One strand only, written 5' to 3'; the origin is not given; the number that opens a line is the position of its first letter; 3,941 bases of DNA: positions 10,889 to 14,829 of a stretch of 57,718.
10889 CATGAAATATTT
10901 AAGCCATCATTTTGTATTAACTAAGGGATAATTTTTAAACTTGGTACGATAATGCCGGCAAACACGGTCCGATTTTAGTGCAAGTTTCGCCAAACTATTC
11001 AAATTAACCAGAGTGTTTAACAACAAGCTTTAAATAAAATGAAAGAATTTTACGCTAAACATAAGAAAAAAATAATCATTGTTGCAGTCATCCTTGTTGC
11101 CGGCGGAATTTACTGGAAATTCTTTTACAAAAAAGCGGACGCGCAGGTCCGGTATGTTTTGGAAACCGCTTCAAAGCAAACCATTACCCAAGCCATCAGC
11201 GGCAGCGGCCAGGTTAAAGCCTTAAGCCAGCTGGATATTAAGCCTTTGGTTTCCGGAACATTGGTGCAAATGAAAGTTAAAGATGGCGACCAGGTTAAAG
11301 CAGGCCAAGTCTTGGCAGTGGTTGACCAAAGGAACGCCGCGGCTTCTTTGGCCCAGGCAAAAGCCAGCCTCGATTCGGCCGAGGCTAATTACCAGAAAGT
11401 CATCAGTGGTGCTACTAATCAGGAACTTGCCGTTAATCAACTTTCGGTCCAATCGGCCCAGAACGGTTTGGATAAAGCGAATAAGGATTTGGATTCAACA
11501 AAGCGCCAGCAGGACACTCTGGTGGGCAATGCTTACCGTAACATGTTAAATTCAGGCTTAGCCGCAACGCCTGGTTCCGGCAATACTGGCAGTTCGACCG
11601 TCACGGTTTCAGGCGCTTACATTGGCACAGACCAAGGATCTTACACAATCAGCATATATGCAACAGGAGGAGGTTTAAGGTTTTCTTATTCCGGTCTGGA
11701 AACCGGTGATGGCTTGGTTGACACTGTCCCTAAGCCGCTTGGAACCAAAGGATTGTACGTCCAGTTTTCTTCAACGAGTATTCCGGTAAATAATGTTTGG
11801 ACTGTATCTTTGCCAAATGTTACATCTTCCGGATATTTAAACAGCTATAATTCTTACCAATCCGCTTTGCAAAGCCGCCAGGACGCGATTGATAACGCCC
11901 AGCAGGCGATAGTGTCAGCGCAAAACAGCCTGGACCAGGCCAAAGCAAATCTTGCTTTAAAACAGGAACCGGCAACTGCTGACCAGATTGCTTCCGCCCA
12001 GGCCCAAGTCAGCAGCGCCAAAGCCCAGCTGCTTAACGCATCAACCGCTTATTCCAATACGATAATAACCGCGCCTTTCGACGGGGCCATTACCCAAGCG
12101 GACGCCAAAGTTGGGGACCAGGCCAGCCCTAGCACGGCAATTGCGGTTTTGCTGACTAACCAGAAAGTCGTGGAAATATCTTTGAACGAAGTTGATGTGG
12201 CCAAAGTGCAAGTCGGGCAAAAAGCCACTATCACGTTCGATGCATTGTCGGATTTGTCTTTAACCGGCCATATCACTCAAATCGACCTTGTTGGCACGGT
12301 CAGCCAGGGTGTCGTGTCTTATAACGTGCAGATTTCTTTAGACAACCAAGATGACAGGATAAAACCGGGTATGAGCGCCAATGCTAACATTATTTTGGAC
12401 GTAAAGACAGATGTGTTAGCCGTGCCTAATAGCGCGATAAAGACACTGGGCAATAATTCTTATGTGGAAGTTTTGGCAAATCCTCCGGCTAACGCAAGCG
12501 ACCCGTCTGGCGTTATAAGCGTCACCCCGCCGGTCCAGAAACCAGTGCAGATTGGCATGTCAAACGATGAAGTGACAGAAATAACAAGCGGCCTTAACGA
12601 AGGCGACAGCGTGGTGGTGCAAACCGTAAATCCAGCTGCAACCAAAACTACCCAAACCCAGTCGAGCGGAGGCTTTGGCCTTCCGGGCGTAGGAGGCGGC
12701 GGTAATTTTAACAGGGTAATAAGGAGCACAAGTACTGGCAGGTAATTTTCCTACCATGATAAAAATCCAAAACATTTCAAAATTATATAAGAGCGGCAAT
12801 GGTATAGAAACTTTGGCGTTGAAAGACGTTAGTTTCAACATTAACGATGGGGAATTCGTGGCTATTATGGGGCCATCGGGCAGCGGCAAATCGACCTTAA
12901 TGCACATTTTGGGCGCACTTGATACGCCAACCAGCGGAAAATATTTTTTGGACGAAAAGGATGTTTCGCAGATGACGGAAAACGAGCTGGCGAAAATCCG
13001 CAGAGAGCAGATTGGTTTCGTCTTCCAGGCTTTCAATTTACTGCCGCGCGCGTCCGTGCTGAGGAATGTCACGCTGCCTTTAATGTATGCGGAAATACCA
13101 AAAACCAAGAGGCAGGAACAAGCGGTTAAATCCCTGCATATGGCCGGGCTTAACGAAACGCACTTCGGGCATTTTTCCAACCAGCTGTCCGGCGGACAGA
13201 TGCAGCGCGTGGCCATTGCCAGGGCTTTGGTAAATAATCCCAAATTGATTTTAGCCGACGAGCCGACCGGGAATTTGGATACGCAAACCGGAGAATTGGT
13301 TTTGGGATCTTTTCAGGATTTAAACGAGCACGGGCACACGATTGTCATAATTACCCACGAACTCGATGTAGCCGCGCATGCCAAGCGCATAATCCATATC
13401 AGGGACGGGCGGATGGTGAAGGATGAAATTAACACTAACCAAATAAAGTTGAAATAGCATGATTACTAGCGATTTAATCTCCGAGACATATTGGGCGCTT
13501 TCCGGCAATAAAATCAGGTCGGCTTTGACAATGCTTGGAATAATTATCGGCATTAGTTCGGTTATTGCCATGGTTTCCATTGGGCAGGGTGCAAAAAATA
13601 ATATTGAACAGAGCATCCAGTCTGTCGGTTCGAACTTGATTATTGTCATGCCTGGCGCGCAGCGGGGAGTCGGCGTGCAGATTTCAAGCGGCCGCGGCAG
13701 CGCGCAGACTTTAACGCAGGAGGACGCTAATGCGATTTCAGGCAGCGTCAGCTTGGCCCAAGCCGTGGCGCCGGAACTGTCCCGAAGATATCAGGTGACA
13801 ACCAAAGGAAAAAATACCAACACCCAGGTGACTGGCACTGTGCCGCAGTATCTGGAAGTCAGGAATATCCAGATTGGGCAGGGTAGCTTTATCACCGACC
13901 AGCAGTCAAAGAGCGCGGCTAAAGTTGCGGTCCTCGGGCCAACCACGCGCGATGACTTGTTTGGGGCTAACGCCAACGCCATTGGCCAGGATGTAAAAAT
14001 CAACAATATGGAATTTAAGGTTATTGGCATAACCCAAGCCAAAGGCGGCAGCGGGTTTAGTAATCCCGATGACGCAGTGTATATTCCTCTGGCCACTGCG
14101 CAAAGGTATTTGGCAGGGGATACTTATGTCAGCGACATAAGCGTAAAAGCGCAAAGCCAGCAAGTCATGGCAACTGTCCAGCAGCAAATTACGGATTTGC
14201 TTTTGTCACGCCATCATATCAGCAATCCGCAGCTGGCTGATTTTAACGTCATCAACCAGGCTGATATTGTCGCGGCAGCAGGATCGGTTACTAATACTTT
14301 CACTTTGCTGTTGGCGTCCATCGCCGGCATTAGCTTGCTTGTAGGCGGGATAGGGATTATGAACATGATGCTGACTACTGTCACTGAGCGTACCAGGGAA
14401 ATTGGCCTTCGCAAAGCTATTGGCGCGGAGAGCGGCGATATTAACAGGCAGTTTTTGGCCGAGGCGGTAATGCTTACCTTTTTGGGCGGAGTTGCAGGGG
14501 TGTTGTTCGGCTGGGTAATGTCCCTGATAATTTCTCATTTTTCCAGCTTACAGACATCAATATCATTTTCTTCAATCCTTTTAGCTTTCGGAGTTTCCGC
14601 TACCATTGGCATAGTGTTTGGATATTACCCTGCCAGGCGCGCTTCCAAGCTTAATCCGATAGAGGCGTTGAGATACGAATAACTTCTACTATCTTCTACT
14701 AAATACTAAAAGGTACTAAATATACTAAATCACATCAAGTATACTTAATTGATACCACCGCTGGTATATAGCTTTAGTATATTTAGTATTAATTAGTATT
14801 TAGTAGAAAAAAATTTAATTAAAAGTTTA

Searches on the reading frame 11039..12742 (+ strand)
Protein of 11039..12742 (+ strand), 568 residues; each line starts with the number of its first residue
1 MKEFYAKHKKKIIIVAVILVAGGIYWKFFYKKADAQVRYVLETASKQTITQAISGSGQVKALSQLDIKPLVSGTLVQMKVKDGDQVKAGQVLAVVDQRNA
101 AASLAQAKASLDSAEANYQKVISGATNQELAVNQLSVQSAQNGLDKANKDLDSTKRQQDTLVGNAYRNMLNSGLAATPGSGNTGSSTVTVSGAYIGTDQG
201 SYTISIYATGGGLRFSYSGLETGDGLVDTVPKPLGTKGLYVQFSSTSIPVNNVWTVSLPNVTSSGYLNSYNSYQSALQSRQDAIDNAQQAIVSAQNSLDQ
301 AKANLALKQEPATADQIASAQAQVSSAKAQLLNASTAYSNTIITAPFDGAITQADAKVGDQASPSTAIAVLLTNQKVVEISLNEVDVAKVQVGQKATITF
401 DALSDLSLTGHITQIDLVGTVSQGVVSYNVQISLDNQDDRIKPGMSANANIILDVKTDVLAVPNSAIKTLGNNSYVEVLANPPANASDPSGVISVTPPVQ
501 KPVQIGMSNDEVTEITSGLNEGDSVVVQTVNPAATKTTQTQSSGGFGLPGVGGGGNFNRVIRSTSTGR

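Call 15: search_protein_families(library=pfam, proteins=[window:11039-12742:+], max_evalue=0.00001)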
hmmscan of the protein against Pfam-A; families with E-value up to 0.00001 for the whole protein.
window:11039-12742:+ (568 aa): 4 families
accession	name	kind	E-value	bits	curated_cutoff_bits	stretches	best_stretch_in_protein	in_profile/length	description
PF16576.10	HlyD_D23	-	1.4e-15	57.6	30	1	286-447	58-214/214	Barrel-sandwich domain of CusB or HlyD membrane-fusion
PF13437.12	HlyD_3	-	7.6e-14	52.8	22.2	1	343-444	2-106/106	HlyD family secretion protein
PF13533.13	Biotin_lipoyl_2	-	1.5e-07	31.5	29.8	1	67-96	3-32/32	Biotin-lipoyl like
PF00364.28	Biotin_lipoyl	-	5.6e-06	26.5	22.1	0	73-96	15-37/73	Biotin-requiring enzyme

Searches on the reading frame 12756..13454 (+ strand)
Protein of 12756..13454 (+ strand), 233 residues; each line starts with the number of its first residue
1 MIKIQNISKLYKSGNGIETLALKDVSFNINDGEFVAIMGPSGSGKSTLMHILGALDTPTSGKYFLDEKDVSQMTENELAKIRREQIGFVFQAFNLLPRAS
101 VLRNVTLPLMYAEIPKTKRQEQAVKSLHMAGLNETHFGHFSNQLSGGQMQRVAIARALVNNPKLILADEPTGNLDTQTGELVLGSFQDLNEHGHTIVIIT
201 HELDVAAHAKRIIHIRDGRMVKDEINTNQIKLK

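Call 15: search_protein_families(library=pfam, proteins=[window:12756-13454:+], max_evalue=0.00001)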
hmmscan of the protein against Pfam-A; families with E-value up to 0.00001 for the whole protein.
window:12756-13454:+ (233 aa): 2 families
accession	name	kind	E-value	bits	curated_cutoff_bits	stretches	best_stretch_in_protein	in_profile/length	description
PF00005.33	ABC_tran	-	1.6e-37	129.6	25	1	22-171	1-136/137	ABC transporter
PF02463.25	SMC_N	-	3.9e-06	26.9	40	0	32-217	24-213/220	RecF/RecN/SMC N terminal domain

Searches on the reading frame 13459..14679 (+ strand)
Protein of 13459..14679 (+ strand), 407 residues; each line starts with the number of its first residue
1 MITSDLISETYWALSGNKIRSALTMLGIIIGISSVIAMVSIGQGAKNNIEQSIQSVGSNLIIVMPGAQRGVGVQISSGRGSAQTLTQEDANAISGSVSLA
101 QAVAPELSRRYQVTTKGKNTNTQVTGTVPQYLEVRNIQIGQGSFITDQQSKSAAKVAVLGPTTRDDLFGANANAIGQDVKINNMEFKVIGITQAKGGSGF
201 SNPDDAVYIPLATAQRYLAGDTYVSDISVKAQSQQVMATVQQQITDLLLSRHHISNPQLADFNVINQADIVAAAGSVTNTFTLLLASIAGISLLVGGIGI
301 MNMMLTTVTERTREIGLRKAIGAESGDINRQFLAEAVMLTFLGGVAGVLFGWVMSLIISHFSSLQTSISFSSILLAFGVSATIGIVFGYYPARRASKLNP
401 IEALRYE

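Call 15: search_protein_families(library=pfam, proteins=[window:13459-14679:+], max_evalue=0.00001)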
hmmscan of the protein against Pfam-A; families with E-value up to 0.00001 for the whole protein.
window:13459-14679:+ (407 aa): 2 families
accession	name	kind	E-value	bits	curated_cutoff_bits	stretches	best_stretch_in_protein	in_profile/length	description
PF12704.14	MacB_PCD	-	2e-50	172.4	27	1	21-246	1-206/207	MacB-like periplasmic core domain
PF02687.27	FtsX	-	2.3e-23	83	25.5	1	287-400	2-120/120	FtsX-like permease C-terminal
